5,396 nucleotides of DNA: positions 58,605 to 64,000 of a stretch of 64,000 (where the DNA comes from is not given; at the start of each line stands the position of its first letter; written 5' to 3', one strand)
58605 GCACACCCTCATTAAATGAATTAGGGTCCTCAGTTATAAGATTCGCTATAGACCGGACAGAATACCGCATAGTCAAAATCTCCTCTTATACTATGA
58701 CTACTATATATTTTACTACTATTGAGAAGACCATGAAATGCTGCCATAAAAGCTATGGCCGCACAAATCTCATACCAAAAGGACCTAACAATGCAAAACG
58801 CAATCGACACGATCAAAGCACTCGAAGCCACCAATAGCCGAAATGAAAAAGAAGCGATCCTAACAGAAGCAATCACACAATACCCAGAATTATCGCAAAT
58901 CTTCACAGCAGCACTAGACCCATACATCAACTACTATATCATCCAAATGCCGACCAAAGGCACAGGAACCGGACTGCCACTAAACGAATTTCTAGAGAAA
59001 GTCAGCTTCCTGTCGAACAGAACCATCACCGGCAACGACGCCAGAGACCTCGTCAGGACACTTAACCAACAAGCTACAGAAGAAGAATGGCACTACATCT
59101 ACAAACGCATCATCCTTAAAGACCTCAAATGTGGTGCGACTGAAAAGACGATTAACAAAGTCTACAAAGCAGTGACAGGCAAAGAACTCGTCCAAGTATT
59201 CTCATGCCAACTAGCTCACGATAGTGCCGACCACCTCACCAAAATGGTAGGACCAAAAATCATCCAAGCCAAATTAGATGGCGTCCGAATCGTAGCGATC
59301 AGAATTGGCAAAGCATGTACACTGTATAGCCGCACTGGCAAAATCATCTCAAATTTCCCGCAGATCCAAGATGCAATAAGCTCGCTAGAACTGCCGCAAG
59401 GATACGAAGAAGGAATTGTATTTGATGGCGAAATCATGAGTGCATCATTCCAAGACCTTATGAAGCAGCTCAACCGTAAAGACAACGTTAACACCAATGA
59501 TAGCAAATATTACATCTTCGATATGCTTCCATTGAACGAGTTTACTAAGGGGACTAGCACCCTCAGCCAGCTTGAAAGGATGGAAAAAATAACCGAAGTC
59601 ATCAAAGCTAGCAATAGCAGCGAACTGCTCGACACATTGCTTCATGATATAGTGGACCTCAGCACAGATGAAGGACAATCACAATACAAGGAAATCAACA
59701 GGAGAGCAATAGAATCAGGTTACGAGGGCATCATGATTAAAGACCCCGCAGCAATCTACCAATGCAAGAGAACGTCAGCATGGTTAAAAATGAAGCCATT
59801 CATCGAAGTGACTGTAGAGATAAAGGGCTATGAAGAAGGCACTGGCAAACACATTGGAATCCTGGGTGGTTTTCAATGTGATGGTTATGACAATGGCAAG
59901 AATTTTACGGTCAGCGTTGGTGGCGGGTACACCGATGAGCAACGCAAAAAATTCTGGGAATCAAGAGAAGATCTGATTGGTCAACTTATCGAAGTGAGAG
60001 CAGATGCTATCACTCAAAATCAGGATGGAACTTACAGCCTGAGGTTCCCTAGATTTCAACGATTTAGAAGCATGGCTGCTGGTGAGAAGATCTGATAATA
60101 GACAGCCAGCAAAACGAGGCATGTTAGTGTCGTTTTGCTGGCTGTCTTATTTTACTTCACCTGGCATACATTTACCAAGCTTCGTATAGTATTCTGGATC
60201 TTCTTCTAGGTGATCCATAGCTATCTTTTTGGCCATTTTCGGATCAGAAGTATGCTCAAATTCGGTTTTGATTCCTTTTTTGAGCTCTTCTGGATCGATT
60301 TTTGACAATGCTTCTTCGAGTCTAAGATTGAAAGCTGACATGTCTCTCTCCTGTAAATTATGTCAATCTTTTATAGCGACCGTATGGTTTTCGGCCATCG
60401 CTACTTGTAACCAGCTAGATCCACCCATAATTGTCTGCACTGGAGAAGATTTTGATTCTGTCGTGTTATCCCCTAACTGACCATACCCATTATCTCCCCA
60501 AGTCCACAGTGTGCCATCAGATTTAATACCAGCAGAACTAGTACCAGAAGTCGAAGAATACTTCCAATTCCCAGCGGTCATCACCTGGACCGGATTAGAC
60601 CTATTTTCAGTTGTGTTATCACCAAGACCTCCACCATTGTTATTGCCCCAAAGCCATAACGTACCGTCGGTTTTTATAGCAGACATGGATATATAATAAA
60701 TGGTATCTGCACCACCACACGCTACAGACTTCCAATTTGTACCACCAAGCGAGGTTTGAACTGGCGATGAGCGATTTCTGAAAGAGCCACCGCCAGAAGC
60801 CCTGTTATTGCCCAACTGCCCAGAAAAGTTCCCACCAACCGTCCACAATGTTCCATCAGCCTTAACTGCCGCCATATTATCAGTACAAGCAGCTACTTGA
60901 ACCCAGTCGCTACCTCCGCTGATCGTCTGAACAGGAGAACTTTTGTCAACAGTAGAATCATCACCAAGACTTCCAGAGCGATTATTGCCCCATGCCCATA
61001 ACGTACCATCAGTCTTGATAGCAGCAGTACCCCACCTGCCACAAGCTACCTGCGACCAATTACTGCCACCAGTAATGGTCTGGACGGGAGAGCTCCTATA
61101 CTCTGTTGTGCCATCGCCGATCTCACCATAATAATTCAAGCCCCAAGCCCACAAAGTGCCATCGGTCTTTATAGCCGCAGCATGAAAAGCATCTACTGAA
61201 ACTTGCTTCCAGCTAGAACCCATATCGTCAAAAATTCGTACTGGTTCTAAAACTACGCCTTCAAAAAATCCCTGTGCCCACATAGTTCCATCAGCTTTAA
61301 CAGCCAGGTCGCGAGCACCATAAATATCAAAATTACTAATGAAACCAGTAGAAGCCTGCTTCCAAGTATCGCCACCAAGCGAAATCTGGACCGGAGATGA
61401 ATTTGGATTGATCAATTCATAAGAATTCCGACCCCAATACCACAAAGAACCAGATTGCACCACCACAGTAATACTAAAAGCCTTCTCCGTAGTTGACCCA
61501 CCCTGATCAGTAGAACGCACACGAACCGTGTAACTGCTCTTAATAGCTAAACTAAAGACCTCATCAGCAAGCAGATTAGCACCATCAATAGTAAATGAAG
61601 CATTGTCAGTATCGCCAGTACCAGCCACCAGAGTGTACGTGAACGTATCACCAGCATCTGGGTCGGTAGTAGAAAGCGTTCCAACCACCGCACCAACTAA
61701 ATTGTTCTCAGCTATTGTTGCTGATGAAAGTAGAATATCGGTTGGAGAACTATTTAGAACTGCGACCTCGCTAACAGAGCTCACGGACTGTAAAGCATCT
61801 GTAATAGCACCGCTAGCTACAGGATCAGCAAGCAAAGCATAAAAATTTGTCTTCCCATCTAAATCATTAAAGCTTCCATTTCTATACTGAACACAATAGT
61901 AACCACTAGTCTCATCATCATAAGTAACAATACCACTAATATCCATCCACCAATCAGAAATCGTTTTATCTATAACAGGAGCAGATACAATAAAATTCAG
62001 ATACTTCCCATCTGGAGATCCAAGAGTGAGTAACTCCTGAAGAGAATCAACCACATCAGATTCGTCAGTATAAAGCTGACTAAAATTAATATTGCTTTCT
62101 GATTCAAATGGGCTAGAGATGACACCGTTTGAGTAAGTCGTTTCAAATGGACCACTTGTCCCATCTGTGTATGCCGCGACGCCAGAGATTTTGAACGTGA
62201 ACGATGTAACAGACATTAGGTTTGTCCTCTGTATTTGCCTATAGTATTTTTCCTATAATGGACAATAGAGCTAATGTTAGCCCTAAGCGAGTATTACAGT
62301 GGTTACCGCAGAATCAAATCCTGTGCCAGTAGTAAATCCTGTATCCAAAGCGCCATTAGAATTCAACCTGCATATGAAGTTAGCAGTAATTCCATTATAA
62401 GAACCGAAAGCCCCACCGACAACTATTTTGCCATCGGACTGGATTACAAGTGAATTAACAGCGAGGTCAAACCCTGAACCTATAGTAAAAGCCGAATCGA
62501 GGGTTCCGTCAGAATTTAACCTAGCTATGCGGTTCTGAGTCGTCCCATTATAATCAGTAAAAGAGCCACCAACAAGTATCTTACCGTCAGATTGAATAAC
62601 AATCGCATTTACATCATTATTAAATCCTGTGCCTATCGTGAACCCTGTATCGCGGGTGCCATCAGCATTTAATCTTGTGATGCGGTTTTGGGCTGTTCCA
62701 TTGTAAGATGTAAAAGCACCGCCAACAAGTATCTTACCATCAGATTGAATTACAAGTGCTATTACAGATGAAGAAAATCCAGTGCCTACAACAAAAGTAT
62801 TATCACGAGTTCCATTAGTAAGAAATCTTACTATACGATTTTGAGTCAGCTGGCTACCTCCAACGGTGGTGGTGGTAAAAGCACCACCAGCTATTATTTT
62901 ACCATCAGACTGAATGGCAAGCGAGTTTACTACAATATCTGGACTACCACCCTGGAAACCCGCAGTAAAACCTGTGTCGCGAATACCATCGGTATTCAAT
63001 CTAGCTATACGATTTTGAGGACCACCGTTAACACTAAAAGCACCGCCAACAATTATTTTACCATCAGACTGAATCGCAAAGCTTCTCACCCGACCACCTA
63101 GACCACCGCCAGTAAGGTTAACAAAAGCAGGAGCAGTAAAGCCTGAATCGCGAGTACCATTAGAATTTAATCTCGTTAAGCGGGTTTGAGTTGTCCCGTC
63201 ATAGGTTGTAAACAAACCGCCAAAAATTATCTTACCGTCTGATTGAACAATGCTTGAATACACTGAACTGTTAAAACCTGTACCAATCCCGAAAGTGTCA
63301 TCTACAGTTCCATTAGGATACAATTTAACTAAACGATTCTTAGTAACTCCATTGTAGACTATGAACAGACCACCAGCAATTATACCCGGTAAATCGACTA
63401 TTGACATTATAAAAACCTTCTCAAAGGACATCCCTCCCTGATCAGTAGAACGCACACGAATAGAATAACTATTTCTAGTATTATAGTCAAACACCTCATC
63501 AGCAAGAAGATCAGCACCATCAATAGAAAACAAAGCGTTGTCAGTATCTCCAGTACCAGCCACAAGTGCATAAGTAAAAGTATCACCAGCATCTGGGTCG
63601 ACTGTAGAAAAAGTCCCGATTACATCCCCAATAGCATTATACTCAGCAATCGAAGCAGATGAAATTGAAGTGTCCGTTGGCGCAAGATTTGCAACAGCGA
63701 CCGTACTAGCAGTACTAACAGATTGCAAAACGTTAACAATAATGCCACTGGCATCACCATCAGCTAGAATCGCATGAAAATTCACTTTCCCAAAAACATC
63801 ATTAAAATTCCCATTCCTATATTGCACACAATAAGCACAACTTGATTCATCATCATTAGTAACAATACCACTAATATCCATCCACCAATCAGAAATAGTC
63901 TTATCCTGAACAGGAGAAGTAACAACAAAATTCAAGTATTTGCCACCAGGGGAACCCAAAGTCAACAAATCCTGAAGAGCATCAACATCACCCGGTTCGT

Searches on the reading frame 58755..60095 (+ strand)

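Call 46: search_protein_families(library=pfam, proteins=[window:58755-60095:+], max_evalue=0.001)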
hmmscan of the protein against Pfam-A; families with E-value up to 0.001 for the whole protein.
window:58755-60095:+ (446 aa): 4 families
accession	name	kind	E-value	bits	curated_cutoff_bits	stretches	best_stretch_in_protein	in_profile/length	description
PF01068.26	DNA_ligase_A_M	-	3.2e-21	76.4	26.2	1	155-347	8-204/204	ATP dependent DNA ligase domain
PF14743.12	DNA_ligase_OB_2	-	3.6e-10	40.1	28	1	361-438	1-66/66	DNA ligase OB-like domain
PF04675.19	DNA_ligase_A_N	-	6e-06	27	24.6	1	76-136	114-172/174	DNA ligase N terminus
PF09414.15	RNA_ligase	-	0.00012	22.8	27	1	169-347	4-171/171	RNA ligase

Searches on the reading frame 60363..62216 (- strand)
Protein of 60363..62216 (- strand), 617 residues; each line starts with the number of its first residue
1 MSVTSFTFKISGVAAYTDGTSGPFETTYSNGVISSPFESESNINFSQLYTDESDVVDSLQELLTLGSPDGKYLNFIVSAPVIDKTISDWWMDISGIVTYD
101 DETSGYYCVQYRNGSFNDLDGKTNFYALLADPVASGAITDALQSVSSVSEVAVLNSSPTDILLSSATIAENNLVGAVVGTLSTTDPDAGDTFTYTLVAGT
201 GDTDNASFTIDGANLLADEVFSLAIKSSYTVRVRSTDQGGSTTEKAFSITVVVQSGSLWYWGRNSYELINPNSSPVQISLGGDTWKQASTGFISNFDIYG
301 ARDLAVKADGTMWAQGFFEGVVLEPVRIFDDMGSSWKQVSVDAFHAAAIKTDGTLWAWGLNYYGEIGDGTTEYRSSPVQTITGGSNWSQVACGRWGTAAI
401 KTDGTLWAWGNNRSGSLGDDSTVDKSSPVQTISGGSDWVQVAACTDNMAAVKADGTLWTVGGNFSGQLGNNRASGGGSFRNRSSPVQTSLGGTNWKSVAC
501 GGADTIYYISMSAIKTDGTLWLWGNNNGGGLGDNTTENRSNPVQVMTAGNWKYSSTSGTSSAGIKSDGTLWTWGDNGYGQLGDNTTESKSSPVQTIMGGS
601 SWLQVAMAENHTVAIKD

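Call 46: search_protein_families(library=pfam, proteins=[window:60363-62216:-], max_evalue=0.001)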
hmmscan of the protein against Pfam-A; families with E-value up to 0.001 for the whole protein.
window:60363-62216:- (617 aa): 3 families
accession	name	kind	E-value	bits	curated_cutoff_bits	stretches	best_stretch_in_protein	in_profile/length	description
PF25390.1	WD40_RLD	-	1.8e-79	268.1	150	2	336-616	33-314/363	RCC1-like domain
PF00415.24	RCC1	-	1.3e-42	144.6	21.7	5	567-615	1-50/50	Regulator of chromosome condensation (RCC1) repeat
PF13540.12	RCC1_2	-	5e-25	87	22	3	388-415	2-29/30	Regulator of chromosome condensation (RCC1) repeat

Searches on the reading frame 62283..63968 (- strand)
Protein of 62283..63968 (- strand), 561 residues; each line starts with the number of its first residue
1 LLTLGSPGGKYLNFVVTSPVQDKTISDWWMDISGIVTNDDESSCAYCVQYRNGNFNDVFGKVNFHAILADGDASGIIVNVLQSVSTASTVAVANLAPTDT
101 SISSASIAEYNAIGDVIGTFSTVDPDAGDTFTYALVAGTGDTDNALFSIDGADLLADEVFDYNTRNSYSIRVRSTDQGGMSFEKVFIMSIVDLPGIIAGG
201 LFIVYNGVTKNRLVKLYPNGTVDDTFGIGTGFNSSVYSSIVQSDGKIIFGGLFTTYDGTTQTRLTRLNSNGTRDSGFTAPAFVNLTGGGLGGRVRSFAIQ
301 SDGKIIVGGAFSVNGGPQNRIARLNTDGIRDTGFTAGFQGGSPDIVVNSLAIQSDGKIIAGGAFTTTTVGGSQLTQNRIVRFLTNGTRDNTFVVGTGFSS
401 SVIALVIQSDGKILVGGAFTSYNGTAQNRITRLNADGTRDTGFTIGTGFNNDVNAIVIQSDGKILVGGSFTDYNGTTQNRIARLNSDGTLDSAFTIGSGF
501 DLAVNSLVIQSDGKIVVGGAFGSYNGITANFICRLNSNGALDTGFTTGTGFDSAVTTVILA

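Call 46: search_protein_families(library=pfam, proteins=[window:62283-63968:-], max_evalue=0.001)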
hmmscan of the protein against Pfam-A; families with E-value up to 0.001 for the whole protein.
window:62283-63968:- (561 aa): 3 families
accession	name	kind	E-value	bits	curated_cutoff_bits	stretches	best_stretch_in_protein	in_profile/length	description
PF17164.10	DUF5122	-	6e-92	302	27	7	459-494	1-36/36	Domain of unknown function (DUF5122) beta-propeller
PF12768.13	Rax2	-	2.8e-08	33.9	28.8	0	233-327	23-108/254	Rax2 C-terminal beta propeller domain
PF07494.17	Reg_prop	-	0.00069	20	20.4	0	449-468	3-22/24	Two component regulator propeller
